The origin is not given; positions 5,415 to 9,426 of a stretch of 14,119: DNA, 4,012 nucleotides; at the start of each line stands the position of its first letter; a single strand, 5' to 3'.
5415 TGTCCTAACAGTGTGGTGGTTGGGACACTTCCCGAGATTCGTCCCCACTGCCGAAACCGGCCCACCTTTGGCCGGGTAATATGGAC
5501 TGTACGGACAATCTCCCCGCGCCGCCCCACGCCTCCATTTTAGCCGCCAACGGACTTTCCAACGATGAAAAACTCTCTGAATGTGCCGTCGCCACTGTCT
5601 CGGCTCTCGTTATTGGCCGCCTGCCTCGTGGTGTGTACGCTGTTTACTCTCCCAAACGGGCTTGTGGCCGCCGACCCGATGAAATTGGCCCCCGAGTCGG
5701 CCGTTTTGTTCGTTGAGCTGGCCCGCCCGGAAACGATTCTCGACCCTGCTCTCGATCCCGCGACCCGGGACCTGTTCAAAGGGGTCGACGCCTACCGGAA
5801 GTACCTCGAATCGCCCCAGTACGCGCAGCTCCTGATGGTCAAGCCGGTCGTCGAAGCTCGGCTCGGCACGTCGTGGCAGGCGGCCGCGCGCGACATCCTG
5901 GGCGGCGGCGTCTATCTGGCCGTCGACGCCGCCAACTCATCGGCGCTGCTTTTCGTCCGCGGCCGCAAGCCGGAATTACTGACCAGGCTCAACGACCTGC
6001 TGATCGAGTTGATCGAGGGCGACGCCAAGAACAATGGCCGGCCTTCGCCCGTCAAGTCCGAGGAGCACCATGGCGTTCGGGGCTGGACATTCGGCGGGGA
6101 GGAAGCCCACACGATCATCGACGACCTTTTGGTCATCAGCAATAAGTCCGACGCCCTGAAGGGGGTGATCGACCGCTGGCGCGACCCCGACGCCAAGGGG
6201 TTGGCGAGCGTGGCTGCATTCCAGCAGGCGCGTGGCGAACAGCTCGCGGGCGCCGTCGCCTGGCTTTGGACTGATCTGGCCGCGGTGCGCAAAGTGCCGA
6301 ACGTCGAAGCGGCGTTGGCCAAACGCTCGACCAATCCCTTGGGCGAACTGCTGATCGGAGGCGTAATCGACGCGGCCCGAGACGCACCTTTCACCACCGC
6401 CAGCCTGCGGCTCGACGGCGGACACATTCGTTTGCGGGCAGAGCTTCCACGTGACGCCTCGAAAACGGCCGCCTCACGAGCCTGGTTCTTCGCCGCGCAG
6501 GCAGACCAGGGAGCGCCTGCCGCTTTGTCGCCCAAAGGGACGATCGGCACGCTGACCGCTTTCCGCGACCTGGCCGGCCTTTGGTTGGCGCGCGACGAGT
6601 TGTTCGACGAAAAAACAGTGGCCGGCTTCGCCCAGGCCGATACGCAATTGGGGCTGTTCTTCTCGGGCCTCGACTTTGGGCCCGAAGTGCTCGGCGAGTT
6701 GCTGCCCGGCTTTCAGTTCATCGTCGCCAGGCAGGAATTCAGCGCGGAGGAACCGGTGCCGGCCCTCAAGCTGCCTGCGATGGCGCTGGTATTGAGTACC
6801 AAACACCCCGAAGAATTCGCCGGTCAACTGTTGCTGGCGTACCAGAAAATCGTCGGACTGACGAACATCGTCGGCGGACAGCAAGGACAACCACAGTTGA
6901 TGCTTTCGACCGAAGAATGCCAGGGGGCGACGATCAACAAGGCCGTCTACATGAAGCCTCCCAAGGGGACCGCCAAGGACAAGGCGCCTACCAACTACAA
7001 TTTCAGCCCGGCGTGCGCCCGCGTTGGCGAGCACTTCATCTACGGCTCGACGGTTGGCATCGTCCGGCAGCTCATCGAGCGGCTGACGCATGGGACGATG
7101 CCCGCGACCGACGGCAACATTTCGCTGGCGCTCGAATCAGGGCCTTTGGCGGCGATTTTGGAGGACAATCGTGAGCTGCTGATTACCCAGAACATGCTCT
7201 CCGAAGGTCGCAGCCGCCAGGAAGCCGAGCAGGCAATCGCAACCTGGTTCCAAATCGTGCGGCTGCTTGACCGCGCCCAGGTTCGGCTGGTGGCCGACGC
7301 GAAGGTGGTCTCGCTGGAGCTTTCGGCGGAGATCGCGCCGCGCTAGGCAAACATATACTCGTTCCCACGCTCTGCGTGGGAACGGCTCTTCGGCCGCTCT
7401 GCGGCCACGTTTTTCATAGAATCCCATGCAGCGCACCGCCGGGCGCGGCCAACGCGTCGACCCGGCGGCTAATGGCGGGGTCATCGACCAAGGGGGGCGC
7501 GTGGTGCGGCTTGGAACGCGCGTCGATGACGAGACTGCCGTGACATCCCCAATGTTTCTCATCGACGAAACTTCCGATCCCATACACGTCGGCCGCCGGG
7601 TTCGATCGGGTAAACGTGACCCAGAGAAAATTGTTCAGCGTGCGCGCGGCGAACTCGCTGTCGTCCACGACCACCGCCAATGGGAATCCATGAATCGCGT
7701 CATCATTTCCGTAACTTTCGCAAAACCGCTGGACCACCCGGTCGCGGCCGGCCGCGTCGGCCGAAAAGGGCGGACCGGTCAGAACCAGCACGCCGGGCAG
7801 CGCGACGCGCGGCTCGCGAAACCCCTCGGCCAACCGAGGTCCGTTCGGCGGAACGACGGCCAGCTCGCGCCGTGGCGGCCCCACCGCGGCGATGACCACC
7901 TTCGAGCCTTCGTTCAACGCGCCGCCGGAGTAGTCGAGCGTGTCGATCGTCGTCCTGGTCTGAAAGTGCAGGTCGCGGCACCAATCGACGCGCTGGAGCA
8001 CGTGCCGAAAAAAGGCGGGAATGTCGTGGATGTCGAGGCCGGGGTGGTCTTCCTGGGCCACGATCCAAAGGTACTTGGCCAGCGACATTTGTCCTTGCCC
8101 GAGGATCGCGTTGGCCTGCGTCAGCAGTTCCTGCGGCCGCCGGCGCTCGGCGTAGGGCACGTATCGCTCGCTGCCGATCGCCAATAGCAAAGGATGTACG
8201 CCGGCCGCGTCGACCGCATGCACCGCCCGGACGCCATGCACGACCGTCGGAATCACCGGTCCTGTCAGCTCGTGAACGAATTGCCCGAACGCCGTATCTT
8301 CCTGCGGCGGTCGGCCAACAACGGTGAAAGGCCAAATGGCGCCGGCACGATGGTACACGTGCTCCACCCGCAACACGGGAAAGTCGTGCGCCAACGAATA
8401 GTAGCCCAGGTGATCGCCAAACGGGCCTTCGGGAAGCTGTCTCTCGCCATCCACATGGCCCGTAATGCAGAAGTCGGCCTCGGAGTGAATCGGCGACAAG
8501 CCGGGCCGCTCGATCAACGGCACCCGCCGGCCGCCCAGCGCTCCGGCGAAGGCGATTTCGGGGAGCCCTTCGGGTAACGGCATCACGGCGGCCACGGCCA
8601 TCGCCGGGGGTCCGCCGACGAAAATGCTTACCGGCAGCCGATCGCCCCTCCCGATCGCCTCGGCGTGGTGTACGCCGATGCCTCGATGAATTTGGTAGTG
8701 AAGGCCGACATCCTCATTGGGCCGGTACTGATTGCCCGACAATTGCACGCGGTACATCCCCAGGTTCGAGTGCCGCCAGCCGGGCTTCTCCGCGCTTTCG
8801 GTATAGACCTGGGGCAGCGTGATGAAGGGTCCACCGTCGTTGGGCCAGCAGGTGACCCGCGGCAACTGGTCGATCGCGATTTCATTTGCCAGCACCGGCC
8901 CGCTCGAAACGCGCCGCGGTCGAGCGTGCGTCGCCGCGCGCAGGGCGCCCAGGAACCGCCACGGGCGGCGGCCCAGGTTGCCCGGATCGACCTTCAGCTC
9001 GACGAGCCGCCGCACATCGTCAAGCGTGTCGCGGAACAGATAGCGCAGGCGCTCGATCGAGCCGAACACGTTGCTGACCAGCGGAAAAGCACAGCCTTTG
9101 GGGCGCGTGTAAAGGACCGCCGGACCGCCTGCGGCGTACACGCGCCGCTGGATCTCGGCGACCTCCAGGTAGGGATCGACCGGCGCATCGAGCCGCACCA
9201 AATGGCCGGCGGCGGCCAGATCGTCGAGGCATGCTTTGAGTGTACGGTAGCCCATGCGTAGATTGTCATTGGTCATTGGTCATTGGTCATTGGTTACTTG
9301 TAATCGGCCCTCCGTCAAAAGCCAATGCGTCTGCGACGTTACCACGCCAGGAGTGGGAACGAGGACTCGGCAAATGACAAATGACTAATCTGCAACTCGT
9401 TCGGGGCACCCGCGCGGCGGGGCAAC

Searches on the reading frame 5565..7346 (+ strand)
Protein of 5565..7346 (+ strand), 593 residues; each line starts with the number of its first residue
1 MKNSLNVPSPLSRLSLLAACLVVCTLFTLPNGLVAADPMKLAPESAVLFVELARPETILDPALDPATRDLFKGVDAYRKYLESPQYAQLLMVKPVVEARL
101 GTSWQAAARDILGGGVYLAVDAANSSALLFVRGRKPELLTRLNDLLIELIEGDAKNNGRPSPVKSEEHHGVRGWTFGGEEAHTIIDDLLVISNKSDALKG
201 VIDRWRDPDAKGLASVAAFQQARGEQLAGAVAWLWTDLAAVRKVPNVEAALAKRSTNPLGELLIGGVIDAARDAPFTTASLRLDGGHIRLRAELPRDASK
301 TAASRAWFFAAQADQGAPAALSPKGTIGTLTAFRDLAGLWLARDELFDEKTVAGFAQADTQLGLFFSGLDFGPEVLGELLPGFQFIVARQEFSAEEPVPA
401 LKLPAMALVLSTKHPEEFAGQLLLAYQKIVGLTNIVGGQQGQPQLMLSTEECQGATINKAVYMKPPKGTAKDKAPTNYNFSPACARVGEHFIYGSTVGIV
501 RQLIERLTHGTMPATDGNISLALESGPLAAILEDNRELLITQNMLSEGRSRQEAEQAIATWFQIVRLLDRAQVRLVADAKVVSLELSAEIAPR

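Call 10: search_protein_families(library=pfam, proteins=[window:5565-7346:+], max_evalue=0.01)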
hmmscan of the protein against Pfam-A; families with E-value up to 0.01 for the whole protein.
window:5565-7346:+ (593 aa): 1 family
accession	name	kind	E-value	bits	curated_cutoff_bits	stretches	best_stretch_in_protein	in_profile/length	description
PF11832.13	DUF3352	-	0.0093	15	26.8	0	179-298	173-277/536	Protein of unknown function (DUF3352)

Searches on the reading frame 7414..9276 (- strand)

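Call 10: search_protein_families(library=pfam, proteins=[window:7414-9276:-], max_evalue=0.01)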
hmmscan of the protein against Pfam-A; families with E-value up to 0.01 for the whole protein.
window:7414-9276:- (620 aa): 3 families
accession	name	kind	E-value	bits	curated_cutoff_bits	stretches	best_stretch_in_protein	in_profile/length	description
PF01977.22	UbiD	-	5.2e-62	209.1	23.3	1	129-323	11-206/206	3-octaprenyl-4-hydroxybenzoate carboxy-lyase Rift-related domain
PF20696.2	UbiD_C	-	6e-33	114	24.2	1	330-464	3-127/127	3-octaprenyl-4-hydroxybenzoate carboxy-lyase C-terminal domain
PF20695.2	UbiD_N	-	1.1e-22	80.4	24.3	1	17-94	1-77/78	3-octaprenyl-4-hydroxybenzoate carboxy-lyase N-terminal domain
